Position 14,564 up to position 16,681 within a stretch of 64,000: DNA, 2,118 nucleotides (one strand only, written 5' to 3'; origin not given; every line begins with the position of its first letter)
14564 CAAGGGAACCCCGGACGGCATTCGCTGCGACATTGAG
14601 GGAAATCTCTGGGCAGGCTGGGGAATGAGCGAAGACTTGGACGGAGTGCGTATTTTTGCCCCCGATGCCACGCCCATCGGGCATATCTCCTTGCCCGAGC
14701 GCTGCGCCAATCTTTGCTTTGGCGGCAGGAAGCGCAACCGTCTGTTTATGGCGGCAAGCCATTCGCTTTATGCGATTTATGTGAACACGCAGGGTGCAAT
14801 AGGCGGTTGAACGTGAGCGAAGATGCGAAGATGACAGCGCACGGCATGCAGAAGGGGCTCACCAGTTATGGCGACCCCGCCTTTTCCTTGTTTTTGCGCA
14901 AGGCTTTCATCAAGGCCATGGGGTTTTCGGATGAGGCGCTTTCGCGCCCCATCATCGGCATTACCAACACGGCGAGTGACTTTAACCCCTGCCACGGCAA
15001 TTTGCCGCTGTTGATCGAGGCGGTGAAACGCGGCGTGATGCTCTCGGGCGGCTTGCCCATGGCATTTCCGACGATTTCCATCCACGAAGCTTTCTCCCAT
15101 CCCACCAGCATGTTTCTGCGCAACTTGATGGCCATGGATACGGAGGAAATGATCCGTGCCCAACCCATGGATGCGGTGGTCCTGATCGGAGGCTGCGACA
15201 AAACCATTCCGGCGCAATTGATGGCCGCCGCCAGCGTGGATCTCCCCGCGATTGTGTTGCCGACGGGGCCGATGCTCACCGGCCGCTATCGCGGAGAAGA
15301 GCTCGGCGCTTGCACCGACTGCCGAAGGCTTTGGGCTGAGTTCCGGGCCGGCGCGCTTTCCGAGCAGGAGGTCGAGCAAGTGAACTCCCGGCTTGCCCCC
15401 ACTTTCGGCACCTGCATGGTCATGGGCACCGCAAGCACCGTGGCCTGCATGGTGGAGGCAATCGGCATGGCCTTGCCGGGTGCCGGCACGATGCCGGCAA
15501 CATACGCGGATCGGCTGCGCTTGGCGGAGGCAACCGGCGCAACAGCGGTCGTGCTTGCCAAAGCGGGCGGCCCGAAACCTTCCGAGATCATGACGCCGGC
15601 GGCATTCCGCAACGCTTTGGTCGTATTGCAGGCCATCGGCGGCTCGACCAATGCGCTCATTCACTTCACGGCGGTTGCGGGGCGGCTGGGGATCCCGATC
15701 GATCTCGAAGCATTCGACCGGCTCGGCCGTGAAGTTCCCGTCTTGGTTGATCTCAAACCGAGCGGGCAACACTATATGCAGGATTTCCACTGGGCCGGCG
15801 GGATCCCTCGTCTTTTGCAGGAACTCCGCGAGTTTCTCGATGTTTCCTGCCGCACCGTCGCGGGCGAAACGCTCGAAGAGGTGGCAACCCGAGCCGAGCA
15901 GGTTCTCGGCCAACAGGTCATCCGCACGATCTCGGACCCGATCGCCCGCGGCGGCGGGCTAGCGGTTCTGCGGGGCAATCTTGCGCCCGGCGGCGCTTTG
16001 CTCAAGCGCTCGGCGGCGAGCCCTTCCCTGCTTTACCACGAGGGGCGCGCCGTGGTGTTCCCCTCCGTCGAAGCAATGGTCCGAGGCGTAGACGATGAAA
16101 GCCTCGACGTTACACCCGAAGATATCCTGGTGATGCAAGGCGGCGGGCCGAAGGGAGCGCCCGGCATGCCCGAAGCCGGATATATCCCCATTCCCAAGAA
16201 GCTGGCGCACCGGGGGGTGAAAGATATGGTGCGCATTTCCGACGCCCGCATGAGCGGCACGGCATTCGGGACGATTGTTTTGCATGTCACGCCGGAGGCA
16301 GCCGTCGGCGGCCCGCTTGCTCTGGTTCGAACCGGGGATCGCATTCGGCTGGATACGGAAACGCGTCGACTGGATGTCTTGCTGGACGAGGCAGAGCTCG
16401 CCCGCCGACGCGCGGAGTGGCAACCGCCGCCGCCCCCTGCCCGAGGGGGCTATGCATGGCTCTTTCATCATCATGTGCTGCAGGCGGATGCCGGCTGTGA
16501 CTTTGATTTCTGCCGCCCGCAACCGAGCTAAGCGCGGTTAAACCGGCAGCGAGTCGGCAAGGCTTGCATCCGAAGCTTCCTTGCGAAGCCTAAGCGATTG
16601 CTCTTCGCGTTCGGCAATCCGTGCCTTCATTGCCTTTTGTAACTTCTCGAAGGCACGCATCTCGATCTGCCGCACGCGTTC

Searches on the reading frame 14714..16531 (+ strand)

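Call 74: search_protein_families(library=pfam, proteins=[window:14714-16531:+], max_evalue=0.00001)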
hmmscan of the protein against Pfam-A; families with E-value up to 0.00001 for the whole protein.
window:14714-16531:+ (605 aa): 2 families
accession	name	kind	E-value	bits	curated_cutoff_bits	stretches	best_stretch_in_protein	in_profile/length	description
PF00920.27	ILVD_EDD_N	-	9.7e-106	353.9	27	1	78-389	1-315/316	Dihydroxy-acid/6-phosphogluconate dehydratase N-terminal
PF24877.1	ILV_EDD_C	-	2.4e-61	207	27.7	1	401-595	1-191/191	Dihydroxy-acid/6-phosphogluconate dehydratase C-terminal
